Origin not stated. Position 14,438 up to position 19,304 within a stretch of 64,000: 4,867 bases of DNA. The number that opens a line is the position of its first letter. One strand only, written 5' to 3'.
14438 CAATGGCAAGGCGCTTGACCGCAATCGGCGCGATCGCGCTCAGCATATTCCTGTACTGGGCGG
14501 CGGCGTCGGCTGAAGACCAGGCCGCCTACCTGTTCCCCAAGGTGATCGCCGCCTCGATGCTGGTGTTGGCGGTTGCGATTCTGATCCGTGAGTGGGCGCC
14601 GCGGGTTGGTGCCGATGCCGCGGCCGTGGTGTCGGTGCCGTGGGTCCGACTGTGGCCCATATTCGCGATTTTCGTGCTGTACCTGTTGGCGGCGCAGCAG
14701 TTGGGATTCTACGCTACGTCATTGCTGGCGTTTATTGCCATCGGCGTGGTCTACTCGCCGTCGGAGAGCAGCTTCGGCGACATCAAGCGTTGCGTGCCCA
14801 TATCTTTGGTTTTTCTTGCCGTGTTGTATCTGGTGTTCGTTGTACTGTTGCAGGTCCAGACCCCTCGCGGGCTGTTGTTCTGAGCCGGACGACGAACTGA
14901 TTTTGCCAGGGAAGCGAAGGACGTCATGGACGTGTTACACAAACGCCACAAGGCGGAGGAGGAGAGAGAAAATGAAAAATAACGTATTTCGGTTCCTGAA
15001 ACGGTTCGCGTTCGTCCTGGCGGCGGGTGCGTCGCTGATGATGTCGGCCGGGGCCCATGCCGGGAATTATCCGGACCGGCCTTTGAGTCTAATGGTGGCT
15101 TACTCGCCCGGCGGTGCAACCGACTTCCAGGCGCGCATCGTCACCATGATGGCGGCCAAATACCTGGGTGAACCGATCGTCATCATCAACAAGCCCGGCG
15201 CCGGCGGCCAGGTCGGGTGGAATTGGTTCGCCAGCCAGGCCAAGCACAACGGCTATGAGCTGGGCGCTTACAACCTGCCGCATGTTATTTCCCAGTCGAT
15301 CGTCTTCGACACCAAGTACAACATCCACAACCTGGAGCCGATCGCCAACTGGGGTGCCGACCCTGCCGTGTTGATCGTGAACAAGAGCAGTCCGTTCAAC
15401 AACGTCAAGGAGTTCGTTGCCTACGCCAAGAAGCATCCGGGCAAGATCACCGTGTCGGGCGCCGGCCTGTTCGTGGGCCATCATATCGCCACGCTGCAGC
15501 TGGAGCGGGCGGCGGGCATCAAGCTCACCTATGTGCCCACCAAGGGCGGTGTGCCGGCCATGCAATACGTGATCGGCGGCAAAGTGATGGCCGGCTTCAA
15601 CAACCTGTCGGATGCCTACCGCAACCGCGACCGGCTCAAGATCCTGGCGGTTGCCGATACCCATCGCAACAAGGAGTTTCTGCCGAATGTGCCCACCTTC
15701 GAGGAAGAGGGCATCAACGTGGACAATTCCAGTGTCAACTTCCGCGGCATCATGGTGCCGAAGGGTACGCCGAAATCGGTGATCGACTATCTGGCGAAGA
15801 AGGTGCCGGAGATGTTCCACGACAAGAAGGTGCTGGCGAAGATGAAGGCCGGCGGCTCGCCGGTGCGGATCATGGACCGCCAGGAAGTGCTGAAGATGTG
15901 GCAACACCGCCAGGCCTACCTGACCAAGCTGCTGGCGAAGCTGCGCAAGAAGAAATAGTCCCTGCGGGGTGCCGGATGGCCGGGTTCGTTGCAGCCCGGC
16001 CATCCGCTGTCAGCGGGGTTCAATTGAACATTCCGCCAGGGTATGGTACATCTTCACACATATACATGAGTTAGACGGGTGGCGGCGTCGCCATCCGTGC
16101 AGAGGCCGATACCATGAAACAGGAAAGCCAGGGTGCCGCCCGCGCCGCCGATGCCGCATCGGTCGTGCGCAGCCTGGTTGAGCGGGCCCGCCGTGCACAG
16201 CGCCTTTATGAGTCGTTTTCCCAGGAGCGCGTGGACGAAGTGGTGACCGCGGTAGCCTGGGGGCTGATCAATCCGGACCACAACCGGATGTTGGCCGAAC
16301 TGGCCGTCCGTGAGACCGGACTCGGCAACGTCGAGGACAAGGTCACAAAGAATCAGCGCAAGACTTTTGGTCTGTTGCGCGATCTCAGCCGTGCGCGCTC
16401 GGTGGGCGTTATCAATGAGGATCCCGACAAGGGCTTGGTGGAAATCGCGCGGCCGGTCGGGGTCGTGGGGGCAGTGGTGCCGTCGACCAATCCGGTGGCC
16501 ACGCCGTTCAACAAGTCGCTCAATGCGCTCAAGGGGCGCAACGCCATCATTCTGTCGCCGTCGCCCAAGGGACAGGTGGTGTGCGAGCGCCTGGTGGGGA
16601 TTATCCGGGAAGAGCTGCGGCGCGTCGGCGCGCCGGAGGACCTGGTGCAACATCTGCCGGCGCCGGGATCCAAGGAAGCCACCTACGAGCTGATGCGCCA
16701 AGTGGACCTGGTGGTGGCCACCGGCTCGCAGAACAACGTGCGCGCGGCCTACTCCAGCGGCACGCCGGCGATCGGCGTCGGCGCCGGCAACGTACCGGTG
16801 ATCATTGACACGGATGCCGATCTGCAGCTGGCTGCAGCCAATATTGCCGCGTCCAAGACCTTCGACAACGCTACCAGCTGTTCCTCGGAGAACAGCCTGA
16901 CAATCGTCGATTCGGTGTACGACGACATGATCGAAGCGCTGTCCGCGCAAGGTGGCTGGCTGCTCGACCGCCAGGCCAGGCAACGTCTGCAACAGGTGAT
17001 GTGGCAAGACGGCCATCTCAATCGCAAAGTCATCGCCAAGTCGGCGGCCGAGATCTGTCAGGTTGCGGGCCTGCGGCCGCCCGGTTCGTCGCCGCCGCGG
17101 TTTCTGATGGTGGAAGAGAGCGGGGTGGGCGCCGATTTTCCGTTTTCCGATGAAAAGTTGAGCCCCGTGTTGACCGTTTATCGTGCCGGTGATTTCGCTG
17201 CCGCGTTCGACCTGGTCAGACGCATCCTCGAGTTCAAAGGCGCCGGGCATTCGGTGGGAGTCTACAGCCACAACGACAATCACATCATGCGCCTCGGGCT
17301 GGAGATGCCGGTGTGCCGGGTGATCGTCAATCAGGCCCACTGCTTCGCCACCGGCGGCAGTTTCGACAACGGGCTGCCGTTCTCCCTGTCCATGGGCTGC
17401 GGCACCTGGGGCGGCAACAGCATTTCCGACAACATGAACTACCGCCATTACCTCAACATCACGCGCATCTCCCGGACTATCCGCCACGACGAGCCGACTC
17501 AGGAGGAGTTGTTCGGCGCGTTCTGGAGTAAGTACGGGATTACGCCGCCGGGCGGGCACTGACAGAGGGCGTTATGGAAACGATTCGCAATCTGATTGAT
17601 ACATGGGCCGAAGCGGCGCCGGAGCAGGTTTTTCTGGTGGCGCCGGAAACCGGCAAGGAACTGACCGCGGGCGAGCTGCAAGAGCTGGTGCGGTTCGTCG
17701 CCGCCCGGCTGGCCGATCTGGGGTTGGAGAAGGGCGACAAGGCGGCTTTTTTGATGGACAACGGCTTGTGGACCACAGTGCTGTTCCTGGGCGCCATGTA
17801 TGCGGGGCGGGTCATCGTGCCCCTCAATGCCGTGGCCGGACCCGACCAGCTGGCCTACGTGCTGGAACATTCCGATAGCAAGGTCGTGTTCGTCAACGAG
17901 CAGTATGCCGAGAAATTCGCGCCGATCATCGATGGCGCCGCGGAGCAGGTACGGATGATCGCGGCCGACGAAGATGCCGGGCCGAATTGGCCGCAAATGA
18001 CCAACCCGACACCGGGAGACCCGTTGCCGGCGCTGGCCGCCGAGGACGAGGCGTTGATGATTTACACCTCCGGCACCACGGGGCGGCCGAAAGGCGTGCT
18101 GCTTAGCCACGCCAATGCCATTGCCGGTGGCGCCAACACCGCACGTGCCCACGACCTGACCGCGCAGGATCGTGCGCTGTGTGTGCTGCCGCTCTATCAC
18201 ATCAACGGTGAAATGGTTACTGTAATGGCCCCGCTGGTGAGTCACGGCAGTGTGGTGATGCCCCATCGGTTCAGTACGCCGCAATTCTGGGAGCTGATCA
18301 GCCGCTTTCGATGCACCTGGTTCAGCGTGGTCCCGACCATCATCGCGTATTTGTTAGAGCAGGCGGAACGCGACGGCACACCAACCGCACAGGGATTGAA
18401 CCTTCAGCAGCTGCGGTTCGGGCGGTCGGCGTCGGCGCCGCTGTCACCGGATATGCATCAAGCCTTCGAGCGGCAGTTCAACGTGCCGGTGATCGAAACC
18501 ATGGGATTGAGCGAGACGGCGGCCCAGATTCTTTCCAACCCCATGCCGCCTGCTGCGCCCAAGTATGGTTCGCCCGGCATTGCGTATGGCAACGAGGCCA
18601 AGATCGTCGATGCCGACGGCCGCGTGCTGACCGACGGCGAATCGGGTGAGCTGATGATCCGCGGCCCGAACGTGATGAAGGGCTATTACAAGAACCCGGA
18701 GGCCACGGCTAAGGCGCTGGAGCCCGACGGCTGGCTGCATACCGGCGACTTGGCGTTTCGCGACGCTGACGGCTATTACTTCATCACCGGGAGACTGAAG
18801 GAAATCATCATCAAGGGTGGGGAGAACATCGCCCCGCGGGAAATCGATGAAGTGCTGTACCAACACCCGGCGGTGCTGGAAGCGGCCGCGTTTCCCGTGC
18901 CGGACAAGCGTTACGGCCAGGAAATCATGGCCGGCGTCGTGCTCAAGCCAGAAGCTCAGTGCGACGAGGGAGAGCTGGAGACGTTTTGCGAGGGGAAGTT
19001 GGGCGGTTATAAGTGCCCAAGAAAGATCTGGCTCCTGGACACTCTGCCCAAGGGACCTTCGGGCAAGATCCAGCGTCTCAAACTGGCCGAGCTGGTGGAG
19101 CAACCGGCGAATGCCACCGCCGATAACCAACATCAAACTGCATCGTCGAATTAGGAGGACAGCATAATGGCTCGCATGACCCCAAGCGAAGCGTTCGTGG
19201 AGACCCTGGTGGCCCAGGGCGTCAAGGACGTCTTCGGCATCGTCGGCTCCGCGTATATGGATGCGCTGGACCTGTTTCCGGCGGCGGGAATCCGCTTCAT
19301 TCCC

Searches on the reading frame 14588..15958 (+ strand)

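Call 11: search_protein_families(library=ncbifam, proteins=[window:14588-15958:+], max_evalue=0.00001)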
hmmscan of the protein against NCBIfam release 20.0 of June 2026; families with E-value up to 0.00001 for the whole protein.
window:14588-15958:+ (456 aa): 0 families

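Call 36: search_protein_families(library=pfam, proteins=[window:14588-15958:+], max_evalue=0.00001)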
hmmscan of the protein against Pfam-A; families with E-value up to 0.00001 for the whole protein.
window:14588-15958:+ (456 aa): 1 family
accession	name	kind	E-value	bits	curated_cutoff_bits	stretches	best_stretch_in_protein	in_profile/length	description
PF03401.19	TctC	-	4.3e-37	128.6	27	1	182-448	2-268/274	Tripartite tricarboxylate transporter family receptor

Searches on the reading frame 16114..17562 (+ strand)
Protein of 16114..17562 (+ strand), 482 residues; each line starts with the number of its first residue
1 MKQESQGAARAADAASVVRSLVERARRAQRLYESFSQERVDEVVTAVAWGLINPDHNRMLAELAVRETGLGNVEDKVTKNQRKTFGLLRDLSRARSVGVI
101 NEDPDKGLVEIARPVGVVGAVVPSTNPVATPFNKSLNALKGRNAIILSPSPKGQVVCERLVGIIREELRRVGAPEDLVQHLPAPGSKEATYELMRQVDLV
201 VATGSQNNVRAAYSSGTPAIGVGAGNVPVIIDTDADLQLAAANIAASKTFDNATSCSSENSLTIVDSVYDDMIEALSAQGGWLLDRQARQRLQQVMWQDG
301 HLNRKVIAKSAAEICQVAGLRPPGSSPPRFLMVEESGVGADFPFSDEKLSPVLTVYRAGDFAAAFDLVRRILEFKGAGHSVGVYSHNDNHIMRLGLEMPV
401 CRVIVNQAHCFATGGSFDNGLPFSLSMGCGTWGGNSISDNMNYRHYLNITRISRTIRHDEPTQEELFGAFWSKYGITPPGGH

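Call 11: search_protein_families(library=ncbifam, proteins=[window:16114-17562:+], max_evalue=0.00001)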
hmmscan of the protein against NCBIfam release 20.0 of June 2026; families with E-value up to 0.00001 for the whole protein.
window:16114-17562:+ (482 aa): 32 families (the best 25 are shown)
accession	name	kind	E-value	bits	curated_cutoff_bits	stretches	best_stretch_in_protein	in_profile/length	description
NF047625.1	AcylSulfactDhSauS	equivalog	8.2e-233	773.3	600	1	14-475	2-463/464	acylating sulfoacetaldehyde dehydrogenase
NF010378.0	PRK13805.1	equivalog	4e-126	422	951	1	10-454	8-451/872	bifunctional acetaldehyde-CoA/alcohol dehydrogenase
TIGR02518.1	EutH_ACDH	equivalog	3.1e-109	366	620.1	1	18-460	10-449/488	acetaldehyde dehydrogenase (acetylating)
NF011927.0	PRK15398.1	subfamily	5.4e-65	219.8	403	1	18-421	38-431/465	aldehyde dehydrogenase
NF001221.0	PRK00197.1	equivalog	2.1e-15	56.4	289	1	110-420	112-382/418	glutamate-5-semialdehyde dehydrogenase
NF040648.1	lactal_redase_Meth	equivalog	6.2e-15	55.2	650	1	18-277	35-295/463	lactaldehyde dehydrogenase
TIGR00407.1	proA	equivalog_domain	9.3e-15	54.3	317.45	1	106-420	93-373/398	glutamate-5-semialdehyde dehydrogenase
NF006916.0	PRK09407.1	equivalog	2.5e-14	52.8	521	1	15-278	55-319/526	succinic semialdehyde dehydrogenase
NF052305.1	DioxValDhHalo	equivalog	3e-13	49.5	750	1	22-279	49-307/483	2,5-dioxovalerate dehydrogenase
TIGR01780.1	SSADH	subfamily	9.2e-13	47.9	646.35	1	13-278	16-282/448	succinate-semialdehyde dehydrogenase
NF042993.1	AlphKGSA_gudD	equivalog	1.2e-11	44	770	1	16-276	42-303/481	alpha-ketoglutaric semialdehyde dehydrogenase GucD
NF050084.1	pip_6_carb_DH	equivalog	1.3e-11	44.1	730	1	16-277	19-284/475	L-piperidine-6-carboxylate dehydrogenase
TIGR01237.1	D1pyr5carbox2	equivalog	1.3e-11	44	659.65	1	111-276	164-336/511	L-glutamate gamma-semialdehyde dehydrogenase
TIGR01804.1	BADH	equivalog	2.4e-11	42.8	668.6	1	14-277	33-297/467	betaine-aldehyde dehydrogenase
NF002852.0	PRK03137.1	subfamily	5.8e-11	41.9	648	1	112-414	169-478/514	L-glutamate gamma-semialdehyde dehydrogenase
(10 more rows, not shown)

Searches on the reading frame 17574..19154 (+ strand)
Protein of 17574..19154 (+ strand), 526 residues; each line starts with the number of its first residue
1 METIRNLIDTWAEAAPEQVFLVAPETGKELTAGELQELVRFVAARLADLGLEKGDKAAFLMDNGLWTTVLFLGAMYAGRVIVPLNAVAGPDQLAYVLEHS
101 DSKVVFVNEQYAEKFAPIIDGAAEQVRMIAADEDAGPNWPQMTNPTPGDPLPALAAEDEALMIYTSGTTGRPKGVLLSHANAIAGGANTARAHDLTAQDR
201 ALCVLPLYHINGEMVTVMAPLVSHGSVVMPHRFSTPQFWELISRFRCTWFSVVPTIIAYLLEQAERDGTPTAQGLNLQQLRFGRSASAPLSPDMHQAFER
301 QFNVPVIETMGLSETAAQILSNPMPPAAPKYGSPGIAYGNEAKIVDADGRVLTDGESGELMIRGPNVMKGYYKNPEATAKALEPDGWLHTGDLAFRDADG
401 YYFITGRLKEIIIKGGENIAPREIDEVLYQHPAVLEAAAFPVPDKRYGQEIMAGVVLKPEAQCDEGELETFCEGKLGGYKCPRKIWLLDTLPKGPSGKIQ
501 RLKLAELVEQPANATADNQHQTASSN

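Call 11: search_protein_families(library=ncbifam, proteins=[window:17574-19154:+], max_evalue=0.00001)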
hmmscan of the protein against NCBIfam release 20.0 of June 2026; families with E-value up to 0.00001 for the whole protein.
window:17574-19154:+ (526 aa): 108 families (the best 25 are shown)
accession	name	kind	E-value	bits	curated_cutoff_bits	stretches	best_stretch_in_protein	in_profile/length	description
NF004837.0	PRK06187.1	subfamily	7.1e-117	390.8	476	1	3-510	9-524/531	long-chain-fatty-acid--CoA ligase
NF004511.1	PRK05852.1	equivalog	1.2e-105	354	650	1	5-506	2-502/505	FadD7 family fatty acid--CoA ligase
NF009233.0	PRK12583.1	subfamily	2.8e-93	313.2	832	2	153-508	197-550/558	fatty acid CoA ligase family protein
NF005307.0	PRK06839.1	equivalog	7.8e-89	298.6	748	1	2-508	2-493/496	o-succinylbenzoate--CoA ligase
NF005702.0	PRK07514.1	subfamily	4.5e-88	295.8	558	1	13-505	14-497/506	malonyl-CoA synthase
NF006181.0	PRK08314.1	subfamily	4.8e-88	295.8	705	2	150-511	197-557/563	long-chain-fatty-acid--CoA ligase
NF006182.0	PRK08316.1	subfamily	5.4e-88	295.7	663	1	3-506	12-515/523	fatty acyl-CoA synthetase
NF004808.0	PRK06155.1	equivalog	1.8e-87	293.9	722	1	3-507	22-521/542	ATP-dependent acyl-CoA ligase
NF005714.0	PRK07529.1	subfamily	1.9e-87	294.1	632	2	155-519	216-589/640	acyl-CoA synthetase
NF002966.0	PRK03640.1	equivalog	9.8e-86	288.2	556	1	2-509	2-481/483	o-succinylbenzoate--CoA ligase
NF052269.1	Staph_lig_FadD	equivalog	3.6e-85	286.2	650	1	7-511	5-496/499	long-chain-fatty-acid--CoA ligase FadD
NF004114.0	PRK05605.1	equivalog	4.2e-83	279.6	766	1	151-509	215-570/575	long-chain-fatty-acid--CoA ligase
NF005801.1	PRK07656.1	equivalog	9.1e-83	278.6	657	1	3-503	2-498/500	FadD3 family acyl-CoA ligase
NF005947.1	PRK08008.1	equivalog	2.8e-82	277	651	1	2-504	7-517/518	crotonobetaine/carnitine-CoA ligase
NF004758.0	PRK06087.1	equivalog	1.5e-79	267.9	736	1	7-507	26-534/548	medium-chain fatty-acid--CoA ligase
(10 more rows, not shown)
